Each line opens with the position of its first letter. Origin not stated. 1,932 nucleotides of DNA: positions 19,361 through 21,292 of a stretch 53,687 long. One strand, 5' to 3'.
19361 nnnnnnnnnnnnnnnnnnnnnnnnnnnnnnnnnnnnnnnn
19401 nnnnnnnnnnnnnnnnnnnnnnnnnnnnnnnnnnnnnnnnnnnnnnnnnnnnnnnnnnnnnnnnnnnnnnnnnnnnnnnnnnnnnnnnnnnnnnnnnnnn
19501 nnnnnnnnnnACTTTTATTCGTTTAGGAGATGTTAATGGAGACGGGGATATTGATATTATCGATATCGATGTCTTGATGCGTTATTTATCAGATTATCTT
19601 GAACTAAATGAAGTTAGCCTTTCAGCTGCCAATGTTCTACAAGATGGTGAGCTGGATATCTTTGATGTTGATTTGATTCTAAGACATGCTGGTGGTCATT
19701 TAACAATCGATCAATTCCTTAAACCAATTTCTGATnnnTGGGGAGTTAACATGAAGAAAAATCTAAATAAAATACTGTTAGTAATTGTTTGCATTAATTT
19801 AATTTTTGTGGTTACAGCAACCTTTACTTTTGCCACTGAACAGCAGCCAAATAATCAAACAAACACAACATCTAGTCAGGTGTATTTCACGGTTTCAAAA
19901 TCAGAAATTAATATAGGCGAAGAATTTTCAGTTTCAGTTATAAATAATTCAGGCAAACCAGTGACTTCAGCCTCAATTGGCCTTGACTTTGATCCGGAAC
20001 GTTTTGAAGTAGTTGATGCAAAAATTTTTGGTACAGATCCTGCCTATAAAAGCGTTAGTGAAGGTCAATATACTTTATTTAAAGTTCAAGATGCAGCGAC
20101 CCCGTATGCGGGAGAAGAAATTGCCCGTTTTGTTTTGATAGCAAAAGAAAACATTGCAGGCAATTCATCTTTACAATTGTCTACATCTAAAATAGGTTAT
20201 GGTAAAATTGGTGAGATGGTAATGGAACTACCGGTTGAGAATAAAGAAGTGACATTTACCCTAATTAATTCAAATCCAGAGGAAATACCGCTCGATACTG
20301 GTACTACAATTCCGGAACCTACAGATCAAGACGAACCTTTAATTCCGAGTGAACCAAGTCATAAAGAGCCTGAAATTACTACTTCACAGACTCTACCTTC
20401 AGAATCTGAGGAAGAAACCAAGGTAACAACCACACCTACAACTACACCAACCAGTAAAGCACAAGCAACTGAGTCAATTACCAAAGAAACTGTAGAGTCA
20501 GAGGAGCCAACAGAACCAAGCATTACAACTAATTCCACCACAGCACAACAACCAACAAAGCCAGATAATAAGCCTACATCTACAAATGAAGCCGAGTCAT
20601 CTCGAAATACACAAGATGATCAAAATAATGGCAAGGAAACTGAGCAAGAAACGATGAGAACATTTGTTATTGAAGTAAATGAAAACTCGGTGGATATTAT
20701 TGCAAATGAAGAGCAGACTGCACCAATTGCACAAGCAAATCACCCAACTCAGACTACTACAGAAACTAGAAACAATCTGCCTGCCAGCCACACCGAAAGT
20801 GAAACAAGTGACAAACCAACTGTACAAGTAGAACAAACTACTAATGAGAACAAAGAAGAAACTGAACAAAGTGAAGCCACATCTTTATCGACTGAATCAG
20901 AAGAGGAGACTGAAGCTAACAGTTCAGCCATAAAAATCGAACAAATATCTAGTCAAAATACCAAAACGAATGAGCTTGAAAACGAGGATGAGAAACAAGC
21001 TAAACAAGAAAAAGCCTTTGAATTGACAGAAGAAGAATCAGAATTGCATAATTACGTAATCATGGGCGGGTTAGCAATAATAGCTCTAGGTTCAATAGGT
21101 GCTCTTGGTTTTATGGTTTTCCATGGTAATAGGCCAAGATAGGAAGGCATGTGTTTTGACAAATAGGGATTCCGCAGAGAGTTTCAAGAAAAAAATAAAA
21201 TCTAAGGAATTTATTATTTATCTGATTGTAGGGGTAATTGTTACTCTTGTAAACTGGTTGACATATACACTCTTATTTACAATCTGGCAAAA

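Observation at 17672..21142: Dockerin-tagged peptidoglycan hydrolase next to a membrane-anchored cohesin-like stalk protein: candidate non-cellulosomal autolysin-docking module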

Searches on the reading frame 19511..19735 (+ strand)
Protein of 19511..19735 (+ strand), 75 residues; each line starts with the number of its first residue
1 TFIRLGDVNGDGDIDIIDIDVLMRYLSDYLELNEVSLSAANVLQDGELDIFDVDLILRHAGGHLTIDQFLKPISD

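Call 74: search_solved_structures(query=A7, max_evalue=0.01, show_alignments=1)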
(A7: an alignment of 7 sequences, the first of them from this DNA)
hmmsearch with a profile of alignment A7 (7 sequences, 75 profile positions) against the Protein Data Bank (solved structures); distinct sequences matched with E-value up to 0.01: 18.
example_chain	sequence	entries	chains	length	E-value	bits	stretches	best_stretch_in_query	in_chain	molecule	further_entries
9qf8_A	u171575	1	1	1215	2.8e-06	30.6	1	3-54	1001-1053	Ruminococcus bromii Amy10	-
4dh2_B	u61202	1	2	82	1e-05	28.8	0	5-29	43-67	Dockerin type 1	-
2ccl_B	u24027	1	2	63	1.3e-05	28.5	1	3-62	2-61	ENDO-1,4-BETA-XYLANASE Y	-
8x39_A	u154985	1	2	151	2.4e-05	27.6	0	4-65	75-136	Serine protease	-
8x3a_A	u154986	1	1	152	2.5e-05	27.6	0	4-65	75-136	Serine protease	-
4fl4_A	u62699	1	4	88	2.9e-05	27.4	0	5-28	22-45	Glycoside hydrolase family 9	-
1ohz_B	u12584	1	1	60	0.00014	25.2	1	5-62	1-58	ENDO-1,4-BETA-XYLANASE Y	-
9qf9_A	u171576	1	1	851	0.00026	24.3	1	3-63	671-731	Ruminococcus bromii Amy16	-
2vn6_B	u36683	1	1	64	0.00047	23.5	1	3-64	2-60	ENDOGLUCANASE A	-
2vn5_B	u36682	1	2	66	0.00049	23.4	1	3-64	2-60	ENDOGLUCANASE A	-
5nrk_B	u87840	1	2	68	0.0008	22.8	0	3-30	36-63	DocCel5: Type I dockerin repeat domain from A. cellulolyticus family 5 endoglucanase WP_01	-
1daq_A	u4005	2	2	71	0.0011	22.3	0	5-27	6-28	ENDOGLUCANASE SS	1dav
2mte_A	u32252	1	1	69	0.0012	22.2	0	5-27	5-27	Cellulose 1,4-beta-cellobiosidase (reducing end) CelS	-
5nrm_B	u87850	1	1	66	0.0014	22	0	3-30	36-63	DocCel5: Type I dockerin repeat domain from A. cellulolyticus family 5 endoglucanase WP_01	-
5m2o_B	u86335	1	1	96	0.0041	20.5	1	6-66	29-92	Group I Dockerin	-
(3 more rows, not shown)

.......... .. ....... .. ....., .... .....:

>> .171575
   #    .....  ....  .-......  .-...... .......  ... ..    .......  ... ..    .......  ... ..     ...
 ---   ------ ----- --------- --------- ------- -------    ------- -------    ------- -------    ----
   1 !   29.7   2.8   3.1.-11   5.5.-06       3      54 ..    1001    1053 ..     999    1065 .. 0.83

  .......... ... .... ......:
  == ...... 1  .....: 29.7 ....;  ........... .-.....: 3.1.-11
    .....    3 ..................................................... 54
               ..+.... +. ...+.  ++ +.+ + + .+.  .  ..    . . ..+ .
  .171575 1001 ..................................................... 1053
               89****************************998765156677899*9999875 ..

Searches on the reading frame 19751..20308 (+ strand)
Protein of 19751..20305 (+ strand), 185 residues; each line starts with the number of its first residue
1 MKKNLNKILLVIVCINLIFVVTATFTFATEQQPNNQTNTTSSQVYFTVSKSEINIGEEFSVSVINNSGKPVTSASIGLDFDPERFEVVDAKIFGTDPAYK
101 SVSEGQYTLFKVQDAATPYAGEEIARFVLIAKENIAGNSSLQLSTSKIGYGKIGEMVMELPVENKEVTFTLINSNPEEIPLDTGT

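Call 7: find_homologous_proteins(query=window:19835-20308:+, max_evalue=0.01)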
Query seq(158 aa) (158 aa): 1 proteins with E <= 0.01 among 16 candidates.
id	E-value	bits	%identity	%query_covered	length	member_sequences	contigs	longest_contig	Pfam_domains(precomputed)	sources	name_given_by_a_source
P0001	8.2e-31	125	100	42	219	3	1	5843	-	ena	-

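Call 16: predict_structure(protein=window:19751-20305:+)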
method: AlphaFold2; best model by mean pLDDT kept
length: 185 residues; sequences in the alignment: 1
mean_pLDDT: 40.5   pTM: 0.26
mean pLDDT of the five models: 40.5, 37.7, 34.0, 30.2, 28.1
residues with pLDDT >= 90: 4; 70-90: 17; 50-70: 9; < 50: 155
segments of 3 or more residues with pLDDT < 50: 31-185
pLDDT, mean of each block of 10 residues (from residue 1): 76 89 67 36 31 31 34 29 34 31 41 38 40 37 31 32 29 27 28
secondary structure, 60 per line:
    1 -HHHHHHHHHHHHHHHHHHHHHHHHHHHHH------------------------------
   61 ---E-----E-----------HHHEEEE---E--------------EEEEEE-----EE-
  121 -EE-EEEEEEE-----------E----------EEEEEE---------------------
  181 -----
elements in order: H2-30 E85-88 E107-112 E125-131 E154-159

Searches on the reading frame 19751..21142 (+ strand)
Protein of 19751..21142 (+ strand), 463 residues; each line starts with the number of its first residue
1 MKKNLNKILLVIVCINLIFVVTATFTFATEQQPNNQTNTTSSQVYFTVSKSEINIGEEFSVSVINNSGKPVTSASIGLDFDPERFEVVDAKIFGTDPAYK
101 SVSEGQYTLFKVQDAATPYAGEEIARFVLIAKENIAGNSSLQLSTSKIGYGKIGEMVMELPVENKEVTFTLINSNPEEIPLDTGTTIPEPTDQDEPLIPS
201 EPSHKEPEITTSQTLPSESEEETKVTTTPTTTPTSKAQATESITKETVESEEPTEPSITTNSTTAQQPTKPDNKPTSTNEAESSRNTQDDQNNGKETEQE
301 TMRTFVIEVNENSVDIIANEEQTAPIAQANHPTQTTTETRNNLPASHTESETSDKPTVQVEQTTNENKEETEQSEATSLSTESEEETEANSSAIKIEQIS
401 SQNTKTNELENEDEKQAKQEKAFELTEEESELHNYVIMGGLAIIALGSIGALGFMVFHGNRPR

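Call 3: search_protein_families(library=pfam, proteins=[window:19751-21142:+], max_evalue=1)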
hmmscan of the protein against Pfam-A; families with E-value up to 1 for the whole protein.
window:19751-21142:+ (463 aa): 1 family
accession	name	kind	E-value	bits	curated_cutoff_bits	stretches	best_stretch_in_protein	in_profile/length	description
PF04388.17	Hamartin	-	0.27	10.4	25.9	1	191-428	340-585/727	Hamartin protein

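Call 4: search_protein_families(library=ncbifam, proteins=[window:19751-21142:+], max_evalue=1)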
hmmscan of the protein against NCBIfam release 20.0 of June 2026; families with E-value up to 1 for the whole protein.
window:19751-21142:+ (463 aa): 1 family
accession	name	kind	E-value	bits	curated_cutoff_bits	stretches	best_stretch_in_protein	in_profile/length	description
NF045849.1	ICE_MMCAP2_0565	equivalog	0.071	12.8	40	1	2-29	50-77/80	Mbov_0395 family pilin-like conjugal transfer protein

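Call 6: search_solved_structures(query=window:19751-21142:+, max_evalue=10, show_alignments=2)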
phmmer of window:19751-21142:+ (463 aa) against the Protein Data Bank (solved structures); distinct sequences matched with E-value up to 10: 0.

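Call 17: search_protein_representatives(protein=window:19751-21142:+)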
Query: 463 residues. Proteins with E-value up to 0.001 (for the whole library): 10; up to 1e-10: 8; up to 1e-30: 4. The best 10 are listed.
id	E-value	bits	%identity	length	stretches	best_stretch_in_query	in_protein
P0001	2.3e-108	379.5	98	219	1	121-313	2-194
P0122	1.6e-85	304.4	49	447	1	1-463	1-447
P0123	8.8e-52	193.2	35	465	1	1-460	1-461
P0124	4.3e-39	151.5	30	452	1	8-460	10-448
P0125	4.3e-29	118.5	35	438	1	45-460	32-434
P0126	3.5e-25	105.7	31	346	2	37-266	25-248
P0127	2.7e-14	69.8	42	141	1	337-460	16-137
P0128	3.0e-12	63.1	56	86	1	393-462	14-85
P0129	8.6e-10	55.0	40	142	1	337-454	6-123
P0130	2.5e-07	46.9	32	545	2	42-201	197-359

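Call 21: search_protein_families(library=pfam, proteins=[P0122, P0123, P0124, P0125, P0126, P0130], max_evalue=1)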
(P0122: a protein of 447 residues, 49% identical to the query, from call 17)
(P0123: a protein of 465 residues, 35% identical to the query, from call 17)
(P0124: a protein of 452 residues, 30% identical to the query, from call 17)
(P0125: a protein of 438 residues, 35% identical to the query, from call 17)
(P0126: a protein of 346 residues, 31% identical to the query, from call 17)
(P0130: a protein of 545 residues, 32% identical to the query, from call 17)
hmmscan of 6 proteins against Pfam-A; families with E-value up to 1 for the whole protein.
P0122 (447 aa): 1 family
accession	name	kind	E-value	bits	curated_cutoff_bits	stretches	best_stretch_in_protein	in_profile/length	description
PF07898.18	DUF1676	-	0.17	12.4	24.3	1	307-441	20-143/170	Protein of unknown function (DUF1676)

P0123 (465 aa): 0 families

P0124 (452 aa): 2 families
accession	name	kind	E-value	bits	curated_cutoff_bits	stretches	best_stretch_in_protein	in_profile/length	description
PF00963.24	Cohesin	-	5.1e-08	33.7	24.1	1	48-161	3-126/139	Cohesin domain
PF03229.18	Alpha_GJ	-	0.077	14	21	1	375-443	38-107/126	Alphavirus glycoprotein J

P0125 (438 aa): 2 families
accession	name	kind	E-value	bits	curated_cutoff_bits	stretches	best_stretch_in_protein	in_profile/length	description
PF00963.24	Cohesin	-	4.1e-06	27.5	24.1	1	33-143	3-122/139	Cohesin domain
PF04446.17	Thg1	-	0.13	12.6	29.2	1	303-369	46-112/130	tRNAHis guanylyltransferase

P0126 (346 aa): 1 family
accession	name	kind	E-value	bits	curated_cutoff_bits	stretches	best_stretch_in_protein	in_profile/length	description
PF00963.24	Cohesin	-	1.9e-07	31.8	24.1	1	33-144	2-123/139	Cohesin domain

P0130 (545 aa): 3 families
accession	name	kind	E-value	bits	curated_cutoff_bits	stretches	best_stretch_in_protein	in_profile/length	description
PF00963.24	Cohesin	-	2.8e-11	44.2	24.1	2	55-149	10-113/139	Cohesin domain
PF23608.1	Ig_ILCR1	-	0.1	13.1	27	1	368-450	19-104/114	ILCR1 Ig-like domain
PF02014.22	Reeler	-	0.13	13.2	21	0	365-409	14-58/131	Reeler domain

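Call 23: find_encoding_contigs(protein=P0122, flank=6000, max_places=3)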
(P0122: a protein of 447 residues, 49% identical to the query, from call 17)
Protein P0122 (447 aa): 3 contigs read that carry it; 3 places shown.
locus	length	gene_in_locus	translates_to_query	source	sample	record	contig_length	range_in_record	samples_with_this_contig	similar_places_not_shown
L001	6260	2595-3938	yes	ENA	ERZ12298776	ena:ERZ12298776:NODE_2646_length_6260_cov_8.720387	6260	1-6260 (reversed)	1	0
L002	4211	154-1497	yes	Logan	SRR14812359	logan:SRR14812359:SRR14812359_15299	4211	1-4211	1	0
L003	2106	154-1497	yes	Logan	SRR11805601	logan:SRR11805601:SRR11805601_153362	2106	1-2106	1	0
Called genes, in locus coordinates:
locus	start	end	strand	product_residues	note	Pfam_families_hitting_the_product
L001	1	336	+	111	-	?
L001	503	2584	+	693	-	PF08239:SH3_3, PF00404:Dockerin_1 (faint)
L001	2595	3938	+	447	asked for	-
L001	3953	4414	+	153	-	PF04138:GtrA_DPMS_TM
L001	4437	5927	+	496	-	PF02875:Mur_ligase_C, PF27239:FOL3_C (weak)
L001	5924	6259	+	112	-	?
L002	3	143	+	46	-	?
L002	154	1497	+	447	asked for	-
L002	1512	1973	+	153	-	PF04138:GtrA_DPMS_TM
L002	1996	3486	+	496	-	PF02875:Mur_ligase_C, PF27239:FOL3_C (weak)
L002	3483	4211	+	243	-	?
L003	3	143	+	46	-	?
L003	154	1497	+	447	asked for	-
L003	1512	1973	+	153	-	PF04138:GtrA_DPMS_TM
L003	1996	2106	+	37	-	?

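Call 24: find_encoding_contigs(protein=P0124, flank=6000, max_places=3)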
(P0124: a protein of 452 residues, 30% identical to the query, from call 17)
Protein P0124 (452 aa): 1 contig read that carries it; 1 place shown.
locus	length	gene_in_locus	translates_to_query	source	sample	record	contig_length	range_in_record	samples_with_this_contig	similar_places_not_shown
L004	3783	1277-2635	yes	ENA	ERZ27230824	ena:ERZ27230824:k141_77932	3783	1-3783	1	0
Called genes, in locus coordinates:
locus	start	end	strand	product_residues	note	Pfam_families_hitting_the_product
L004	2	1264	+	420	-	?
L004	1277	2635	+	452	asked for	PF00963:Cohesin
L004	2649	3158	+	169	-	PF04138:GtrA_DPMS_TM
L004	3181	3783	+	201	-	?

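Call 25: find_encoding_contigs(protein=P0125, flank=6000, max_places=2)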
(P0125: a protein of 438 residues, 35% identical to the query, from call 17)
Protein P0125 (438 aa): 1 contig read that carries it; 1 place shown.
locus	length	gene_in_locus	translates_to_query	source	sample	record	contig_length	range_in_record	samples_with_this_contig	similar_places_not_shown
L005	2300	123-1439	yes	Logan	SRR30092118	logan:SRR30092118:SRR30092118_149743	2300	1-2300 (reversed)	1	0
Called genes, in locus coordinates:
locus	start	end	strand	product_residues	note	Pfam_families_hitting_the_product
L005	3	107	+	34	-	?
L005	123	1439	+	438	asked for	PF00963:Cohesin (weak)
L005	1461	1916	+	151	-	PF04138:GtrA_DPMS_TM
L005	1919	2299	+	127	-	?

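Call 26: find_encoding_contigs(protein=P0126, flank=6000, max_places=2)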
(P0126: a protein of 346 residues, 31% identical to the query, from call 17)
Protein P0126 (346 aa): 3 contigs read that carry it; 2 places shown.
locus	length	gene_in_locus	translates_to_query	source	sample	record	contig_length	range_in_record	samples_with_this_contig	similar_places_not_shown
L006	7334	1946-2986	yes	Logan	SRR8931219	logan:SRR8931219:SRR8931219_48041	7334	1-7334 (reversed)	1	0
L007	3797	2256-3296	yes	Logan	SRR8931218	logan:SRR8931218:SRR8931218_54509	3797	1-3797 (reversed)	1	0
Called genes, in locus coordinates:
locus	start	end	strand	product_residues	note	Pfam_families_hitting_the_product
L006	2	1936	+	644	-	?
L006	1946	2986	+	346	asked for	PF00963:Cohesin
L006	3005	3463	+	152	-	PF04138:GtrA_DPMS_TM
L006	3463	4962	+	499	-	PF08245:Mur_ligase_M, PF02875:Mur_ligase_C, PF27239:FOL3_C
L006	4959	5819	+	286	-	-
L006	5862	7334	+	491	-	?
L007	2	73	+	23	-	?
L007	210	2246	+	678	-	PF08239:SH3_3, PF12733:Cadherin-like (weak), PF00404:Dockerin_1 (weak)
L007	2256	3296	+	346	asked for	PF00963:Cohesin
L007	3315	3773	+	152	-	PF04138:GtrA_DPMS_TM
